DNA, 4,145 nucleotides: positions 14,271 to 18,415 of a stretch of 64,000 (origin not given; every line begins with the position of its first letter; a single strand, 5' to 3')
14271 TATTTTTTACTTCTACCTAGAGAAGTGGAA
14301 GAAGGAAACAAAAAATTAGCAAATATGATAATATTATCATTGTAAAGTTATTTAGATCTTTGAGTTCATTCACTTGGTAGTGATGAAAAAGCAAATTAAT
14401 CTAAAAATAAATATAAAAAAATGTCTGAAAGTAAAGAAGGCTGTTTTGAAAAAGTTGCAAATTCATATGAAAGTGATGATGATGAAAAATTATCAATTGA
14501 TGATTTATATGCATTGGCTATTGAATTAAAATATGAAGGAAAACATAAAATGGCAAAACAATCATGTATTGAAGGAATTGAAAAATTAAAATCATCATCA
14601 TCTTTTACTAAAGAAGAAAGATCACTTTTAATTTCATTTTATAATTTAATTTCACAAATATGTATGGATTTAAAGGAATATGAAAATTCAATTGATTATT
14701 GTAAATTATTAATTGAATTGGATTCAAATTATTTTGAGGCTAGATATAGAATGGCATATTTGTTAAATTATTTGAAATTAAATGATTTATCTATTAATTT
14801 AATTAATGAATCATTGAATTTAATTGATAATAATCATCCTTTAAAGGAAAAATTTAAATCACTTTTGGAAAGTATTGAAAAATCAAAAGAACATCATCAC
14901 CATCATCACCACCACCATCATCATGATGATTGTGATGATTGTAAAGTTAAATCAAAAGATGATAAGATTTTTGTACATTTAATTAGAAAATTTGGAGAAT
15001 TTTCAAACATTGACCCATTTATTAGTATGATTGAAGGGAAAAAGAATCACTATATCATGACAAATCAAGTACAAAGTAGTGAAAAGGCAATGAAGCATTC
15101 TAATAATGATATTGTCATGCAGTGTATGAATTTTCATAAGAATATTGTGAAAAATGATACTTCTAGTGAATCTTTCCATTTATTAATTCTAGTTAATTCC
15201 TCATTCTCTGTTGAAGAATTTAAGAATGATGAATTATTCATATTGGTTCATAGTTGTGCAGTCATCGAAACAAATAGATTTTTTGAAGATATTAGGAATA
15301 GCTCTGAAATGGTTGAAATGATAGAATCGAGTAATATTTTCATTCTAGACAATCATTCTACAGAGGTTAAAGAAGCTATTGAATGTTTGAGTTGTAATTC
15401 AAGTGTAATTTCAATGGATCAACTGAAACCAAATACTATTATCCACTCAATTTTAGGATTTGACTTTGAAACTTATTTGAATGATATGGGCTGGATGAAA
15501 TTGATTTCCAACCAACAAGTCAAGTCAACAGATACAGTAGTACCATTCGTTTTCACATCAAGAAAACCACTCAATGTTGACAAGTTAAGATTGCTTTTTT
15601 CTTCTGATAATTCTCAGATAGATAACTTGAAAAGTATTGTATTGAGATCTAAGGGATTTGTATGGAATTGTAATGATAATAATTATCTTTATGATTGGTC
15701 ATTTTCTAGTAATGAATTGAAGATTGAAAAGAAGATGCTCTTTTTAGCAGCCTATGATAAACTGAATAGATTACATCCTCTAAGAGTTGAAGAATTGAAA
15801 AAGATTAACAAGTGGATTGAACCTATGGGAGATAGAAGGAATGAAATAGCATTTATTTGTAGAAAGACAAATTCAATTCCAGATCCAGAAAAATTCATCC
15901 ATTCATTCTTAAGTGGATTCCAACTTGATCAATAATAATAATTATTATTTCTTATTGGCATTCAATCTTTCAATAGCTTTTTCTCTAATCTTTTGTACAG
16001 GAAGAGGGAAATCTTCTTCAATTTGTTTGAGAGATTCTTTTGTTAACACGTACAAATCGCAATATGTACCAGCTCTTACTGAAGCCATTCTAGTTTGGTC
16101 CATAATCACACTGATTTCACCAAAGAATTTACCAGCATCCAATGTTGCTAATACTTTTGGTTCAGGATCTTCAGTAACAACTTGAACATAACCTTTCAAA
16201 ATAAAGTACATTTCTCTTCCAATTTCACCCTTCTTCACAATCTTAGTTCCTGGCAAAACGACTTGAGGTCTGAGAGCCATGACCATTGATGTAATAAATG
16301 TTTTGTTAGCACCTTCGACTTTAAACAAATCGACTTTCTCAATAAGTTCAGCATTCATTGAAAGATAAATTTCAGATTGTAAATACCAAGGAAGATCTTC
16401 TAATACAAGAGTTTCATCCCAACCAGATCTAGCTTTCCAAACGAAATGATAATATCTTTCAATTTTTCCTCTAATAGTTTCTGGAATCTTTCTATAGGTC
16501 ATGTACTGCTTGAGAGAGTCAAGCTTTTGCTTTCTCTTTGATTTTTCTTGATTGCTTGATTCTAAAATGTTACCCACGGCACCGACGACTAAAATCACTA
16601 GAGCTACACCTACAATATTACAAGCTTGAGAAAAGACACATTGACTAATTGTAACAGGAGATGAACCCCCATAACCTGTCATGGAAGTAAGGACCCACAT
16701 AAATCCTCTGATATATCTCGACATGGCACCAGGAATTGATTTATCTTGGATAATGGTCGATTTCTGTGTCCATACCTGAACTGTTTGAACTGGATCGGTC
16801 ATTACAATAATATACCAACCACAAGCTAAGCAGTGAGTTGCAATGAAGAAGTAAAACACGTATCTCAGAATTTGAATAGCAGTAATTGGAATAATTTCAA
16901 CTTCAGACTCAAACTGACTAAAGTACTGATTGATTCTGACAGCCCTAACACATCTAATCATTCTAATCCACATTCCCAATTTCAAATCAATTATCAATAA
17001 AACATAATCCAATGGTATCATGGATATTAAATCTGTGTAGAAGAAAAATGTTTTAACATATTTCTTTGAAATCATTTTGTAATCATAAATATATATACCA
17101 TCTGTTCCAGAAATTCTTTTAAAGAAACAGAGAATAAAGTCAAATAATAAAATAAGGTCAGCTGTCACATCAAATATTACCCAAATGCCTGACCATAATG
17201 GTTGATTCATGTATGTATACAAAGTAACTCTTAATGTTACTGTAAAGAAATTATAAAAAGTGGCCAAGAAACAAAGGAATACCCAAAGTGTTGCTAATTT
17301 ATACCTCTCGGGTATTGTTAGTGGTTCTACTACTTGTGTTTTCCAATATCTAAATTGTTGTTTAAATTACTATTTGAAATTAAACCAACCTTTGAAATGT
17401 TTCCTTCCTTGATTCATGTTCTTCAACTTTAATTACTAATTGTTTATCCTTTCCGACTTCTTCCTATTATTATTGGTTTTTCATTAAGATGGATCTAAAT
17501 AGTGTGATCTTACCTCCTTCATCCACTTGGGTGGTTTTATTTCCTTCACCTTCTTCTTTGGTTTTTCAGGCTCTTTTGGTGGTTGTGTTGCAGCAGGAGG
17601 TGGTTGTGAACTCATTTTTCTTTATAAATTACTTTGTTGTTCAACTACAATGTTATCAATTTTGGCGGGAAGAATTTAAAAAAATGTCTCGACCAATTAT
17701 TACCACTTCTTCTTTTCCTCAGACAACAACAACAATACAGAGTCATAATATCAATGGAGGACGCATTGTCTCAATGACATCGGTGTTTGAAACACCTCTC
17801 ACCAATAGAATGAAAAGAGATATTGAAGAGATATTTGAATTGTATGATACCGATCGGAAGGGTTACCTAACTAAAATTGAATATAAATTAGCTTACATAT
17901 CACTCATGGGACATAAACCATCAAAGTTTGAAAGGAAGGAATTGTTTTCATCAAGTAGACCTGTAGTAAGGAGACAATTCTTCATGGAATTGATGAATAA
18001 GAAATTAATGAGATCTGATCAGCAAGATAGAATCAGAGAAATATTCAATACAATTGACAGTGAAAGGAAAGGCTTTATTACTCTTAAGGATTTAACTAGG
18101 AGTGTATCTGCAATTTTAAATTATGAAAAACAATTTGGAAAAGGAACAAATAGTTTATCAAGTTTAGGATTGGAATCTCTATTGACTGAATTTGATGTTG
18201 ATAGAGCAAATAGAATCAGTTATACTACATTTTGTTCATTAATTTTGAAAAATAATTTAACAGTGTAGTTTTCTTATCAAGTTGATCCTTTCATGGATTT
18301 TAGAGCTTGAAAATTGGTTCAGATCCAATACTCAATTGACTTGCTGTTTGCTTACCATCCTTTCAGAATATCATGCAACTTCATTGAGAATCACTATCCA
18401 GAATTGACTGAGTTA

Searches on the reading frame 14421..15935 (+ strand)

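Call 21: search_protein_families(library=pfam, proteins=[window:14421-15935:+], max_evalue=0.001)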
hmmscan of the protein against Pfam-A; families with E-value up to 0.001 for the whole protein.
window:14421-15935:+ (504 aa): 2 families
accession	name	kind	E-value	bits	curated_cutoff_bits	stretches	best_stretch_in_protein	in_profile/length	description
PF07683.19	CobW_C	-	4.9e-05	23.5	22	1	376-483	4-81/94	Cobalamin synthesis protein cobW C-terminal domain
PF13181.12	TPR_8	-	0.00043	20.7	25.7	1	72-103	2-33/34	Tetratricopeptide repeat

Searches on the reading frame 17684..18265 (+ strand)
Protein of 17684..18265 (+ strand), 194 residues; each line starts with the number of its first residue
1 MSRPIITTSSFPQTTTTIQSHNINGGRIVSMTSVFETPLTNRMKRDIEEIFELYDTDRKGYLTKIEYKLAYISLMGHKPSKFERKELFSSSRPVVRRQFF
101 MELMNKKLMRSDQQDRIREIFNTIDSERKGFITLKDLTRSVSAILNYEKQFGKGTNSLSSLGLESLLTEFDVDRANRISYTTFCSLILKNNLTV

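Call 68: search_solved_structures(query=window:17684-18265:+, max_evalue=0.001)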
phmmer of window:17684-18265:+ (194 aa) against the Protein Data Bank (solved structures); distinct sequences matched with E-value up to 0.001: 196 (the best 60 are shown).
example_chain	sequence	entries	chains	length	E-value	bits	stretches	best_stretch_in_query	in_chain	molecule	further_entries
3qrx_A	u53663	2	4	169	1.7e-10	44.5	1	38-187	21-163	Centrin | Caltractin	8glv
2doq_A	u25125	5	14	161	1e-08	38.7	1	36-185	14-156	Cell division control protein 31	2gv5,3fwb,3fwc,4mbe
6ui4_B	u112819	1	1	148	1e-08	38.7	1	39-188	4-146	Calmodulin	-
9qt9_E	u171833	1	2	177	1.2e-08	38.5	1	38-188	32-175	Calmodulin-1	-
7jts_t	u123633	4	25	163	1.4e-08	38.2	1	39-187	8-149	Calmodulin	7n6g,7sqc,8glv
3kf9_A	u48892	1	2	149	1.4e-08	38.2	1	39-141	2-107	Caltractin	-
5d43_A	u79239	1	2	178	1.4e-08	38.2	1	38-192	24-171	Centrin-1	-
9y6s_8M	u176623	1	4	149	2.2e-08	37.6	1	39-188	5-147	Calmodulin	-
9e5c_4x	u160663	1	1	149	2.5e-08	37.4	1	39-188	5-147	Calmodulin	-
4il1_A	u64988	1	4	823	3.2e-08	37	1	39-186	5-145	Calmodulin, Calcineurin subunit B type 1, Serine/threonine-protein phosphatase 2B catalyti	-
9fqr_Pk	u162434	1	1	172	3.8e-08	36.8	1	38-187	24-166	Centrin-2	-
28js_K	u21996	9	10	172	4.6e-08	36.5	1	38-189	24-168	Centrin-2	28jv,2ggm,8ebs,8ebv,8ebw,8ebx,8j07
4aqr_A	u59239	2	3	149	9.8e-08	35.5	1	39-187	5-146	CALMODULIN-7 | CALMODULIN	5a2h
6o20_F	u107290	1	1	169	1.2e-07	35.2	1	23-186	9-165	Calmodulin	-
1rfj_A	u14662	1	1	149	1.2e-07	35.2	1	39-187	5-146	calmodulin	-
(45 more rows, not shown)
